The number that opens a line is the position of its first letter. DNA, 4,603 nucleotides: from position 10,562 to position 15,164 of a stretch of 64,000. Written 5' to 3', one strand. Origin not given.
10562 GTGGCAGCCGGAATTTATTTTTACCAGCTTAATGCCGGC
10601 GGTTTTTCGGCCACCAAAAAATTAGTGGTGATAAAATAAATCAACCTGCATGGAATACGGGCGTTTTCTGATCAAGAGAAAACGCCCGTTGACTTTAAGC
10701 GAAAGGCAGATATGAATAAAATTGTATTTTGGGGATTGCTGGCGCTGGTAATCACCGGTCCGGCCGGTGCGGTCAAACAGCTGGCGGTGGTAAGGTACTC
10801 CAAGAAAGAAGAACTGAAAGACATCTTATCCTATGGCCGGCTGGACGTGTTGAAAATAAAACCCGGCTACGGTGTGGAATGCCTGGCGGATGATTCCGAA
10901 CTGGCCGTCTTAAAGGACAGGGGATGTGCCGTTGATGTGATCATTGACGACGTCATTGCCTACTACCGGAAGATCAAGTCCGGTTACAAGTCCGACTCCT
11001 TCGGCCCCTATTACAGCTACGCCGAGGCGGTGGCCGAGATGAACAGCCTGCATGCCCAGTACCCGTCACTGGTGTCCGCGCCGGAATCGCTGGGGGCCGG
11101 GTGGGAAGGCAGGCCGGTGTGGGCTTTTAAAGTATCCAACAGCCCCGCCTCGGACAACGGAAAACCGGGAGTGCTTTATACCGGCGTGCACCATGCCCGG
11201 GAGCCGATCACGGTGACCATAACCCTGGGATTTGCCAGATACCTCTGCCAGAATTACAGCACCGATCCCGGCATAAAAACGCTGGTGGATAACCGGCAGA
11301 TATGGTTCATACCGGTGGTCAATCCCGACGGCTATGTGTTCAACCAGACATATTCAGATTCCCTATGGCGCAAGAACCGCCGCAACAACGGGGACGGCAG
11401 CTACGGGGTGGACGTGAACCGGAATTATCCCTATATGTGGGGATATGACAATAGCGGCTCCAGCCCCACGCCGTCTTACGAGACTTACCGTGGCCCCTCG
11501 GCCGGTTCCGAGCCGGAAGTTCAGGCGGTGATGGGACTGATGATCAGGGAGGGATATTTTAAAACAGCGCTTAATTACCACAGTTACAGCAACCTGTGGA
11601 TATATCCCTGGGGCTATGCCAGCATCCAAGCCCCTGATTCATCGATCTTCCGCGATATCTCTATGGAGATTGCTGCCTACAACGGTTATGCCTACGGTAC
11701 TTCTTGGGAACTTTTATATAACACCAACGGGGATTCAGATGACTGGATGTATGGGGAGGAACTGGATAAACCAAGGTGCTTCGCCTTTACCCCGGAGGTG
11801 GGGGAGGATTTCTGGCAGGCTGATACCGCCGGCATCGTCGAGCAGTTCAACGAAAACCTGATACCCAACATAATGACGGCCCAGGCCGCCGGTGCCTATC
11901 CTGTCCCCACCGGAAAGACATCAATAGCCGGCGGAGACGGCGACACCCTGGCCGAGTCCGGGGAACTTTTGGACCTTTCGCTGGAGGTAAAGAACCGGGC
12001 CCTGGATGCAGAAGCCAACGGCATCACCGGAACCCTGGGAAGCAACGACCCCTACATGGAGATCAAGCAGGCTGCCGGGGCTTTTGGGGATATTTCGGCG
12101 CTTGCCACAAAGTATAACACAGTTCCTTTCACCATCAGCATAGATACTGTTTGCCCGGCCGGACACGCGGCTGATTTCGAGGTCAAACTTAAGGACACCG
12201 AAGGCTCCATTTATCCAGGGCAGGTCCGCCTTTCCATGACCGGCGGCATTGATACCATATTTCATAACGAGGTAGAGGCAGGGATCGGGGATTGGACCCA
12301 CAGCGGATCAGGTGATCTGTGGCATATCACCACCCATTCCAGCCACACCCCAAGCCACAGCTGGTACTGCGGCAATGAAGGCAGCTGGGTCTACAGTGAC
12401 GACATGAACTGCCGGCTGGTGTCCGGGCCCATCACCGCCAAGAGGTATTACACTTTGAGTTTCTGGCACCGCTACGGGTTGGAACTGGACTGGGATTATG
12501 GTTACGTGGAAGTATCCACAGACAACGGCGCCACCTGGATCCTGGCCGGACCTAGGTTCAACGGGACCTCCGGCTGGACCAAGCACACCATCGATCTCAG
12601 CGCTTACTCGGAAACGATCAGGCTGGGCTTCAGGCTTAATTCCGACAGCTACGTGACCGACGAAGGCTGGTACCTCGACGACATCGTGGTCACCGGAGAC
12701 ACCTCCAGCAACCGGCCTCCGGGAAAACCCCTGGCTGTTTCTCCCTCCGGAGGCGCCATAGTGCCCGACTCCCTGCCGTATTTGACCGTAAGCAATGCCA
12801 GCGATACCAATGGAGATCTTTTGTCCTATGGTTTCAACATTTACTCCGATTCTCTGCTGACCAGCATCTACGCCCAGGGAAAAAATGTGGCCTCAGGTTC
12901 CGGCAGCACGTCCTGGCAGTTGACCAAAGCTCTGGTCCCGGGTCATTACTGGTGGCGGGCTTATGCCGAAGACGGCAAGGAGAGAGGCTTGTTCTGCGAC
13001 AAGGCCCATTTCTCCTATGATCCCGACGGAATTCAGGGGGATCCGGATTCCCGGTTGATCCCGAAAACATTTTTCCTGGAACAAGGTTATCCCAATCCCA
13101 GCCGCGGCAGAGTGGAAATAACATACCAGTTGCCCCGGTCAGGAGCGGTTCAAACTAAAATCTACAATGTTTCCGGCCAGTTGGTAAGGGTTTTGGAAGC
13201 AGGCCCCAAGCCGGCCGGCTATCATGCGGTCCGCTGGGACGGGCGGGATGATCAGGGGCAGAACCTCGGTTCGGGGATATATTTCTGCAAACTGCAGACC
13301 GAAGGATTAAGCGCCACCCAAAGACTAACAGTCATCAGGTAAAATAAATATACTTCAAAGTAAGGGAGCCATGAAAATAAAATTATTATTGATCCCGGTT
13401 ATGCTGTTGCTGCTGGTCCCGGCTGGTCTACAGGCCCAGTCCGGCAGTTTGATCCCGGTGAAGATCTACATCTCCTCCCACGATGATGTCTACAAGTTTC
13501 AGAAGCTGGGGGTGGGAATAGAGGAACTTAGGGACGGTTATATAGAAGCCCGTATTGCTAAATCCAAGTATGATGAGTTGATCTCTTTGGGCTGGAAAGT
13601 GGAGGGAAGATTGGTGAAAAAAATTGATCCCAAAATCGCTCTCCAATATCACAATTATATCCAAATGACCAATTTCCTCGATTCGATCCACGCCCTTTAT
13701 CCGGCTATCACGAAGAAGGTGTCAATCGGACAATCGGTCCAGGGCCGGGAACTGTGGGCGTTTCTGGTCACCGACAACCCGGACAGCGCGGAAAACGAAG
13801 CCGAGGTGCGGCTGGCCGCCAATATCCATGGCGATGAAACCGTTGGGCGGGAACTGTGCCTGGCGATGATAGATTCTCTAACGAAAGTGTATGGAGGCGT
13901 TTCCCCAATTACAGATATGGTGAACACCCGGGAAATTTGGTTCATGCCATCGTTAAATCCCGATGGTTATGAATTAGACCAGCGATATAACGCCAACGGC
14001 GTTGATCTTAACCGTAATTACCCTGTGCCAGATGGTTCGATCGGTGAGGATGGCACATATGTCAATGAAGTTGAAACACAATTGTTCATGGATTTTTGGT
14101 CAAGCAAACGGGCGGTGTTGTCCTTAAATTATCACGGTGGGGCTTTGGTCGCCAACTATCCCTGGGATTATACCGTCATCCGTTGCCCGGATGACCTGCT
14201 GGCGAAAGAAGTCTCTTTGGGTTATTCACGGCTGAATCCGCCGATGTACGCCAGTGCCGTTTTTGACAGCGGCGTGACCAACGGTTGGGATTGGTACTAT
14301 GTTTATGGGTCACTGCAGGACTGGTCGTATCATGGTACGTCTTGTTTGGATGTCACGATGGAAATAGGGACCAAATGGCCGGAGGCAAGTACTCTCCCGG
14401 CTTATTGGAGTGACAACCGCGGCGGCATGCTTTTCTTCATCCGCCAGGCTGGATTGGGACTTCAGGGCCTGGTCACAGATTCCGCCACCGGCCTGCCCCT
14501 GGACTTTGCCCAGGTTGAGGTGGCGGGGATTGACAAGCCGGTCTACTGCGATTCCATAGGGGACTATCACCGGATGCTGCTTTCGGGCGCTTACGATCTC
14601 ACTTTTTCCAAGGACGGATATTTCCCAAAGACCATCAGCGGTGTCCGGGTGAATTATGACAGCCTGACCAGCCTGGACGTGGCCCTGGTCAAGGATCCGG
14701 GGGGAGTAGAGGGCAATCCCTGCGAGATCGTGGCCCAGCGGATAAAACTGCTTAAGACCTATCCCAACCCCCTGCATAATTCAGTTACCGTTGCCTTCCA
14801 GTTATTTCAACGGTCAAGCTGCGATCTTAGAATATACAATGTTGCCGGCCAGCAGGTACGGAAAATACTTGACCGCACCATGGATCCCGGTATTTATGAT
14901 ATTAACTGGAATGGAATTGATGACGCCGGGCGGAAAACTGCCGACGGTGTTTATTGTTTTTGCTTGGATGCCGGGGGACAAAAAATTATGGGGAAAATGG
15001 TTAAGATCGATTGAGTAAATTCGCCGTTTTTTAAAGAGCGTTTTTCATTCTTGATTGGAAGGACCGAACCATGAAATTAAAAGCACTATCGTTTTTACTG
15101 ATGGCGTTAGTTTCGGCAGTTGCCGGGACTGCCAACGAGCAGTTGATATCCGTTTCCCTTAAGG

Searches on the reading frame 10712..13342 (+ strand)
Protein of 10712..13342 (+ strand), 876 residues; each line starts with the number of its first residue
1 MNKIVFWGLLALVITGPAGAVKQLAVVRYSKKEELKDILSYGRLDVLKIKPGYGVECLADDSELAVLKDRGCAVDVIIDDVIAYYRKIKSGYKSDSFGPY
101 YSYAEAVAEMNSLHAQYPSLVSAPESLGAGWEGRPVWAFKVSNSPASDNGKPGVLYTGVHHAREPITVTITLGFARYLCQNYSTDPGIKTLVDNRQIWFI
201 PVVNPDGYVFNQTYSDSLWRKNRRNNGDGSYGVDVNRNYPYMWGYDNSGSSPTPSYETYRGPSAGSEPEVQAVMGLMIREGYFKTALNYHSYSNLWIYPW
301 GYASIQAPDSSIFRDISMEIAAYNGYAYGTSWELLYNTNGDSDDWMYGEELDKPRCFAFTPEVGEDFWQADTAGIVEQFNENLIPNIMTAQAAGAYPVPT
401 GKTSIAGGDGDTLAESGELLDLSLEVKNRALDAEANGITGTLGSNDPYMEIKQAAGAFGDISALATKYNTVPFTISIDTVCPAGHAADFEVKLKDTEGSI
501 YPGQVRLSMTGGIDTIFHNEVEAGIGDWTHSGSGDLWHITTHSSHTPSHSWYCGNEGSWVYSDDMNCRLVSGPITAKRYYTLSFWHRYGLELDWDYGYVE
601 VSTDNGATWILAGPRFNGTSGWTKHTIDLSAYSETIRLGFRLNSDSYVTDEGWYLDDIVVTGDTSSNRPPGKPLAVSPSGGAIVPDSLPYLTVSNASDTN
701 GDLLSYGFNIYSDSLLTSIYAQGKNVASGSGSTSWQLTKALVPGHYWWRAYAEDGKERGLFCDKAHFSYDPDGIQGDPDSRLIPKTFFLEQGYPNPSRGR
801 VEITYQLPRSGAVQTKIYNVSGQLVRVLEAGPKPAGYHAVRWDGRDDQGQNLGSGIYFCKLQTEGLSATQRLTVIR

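Call 6: search_protein_families(library=pfam, proteins=[window:10712-13342:+])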
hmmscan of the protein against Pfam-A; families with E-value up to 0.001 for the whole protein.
window:10712-13342:+ (876 aa): 5 families
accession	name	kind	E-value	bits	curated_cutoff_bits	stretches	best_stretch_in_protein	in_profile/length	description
PF00246.29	Peptidase_M14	-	3.8e-66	224.1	21.6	1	108-365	3-263/286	Zinc carboxypeptidase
PF13860.13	FlgD_ig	-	1.8e-12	47.5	27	1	802-862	13-74/79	FlgD Ig-like domain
PF20773.4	InhA-like_MAM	-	2e-08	34.4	26.9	1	562-663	46-165/191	Immune inhibitor A-like, MAM domain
PF18962.6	Por_Secre_tail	-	1.2e-07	32.4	27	1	793-873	2-74/75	Secretion system C-terminal sorting domain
PF21471.3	Reelin_subrepeat-B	-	9.8e-05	22.6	27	1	552-660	7-126/127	Reelin subrepeat B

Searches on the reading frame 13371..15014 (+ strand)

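Call 6: search_protein_families(library=pfam, proteins=[window:13371-15014:+])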
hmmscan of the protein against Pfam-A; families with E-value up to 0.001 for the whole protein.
window:13371-15014:+ (547 aa): 7 families
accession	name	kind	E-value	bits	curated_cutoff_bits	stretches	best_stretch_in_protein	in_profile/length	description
PF00246.29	Peptidase_M14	-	1.1e-55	189.7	21.6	1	99-350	1-284/286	Zinc carboxypeptidase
PF13620.12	CarboxypepD_reg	-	2.6e-10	40.9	32.3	1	364-439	2-81/82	Carboxypeptidase regulatory-like domain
PF13860.13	FlgD_ig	-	1e-06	29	27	1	482-531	22-72/79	FlgD Ig-like domain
PF10994.13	DUF2817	-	3.5e-05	23.9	23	1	189-246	90-146/341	Protein of unknown function (DUF2817)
PF18962.6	Por_Secre_tail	-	6.2e-05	23.6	27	1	464-500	2-37/75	Secretion system C-terminal sorting domain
PF24827.1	AstE_AspA_cat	-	9.8e-05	22.4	25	1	145-241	4-88/192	Succinylglutamate desuccinylase/Aspartoacylase catalytic domain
PF13715.12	CarbopepD_reg_2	-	0.00053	20.4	32.2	1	365-423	2-61/88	CarboxypepD_reg-like domain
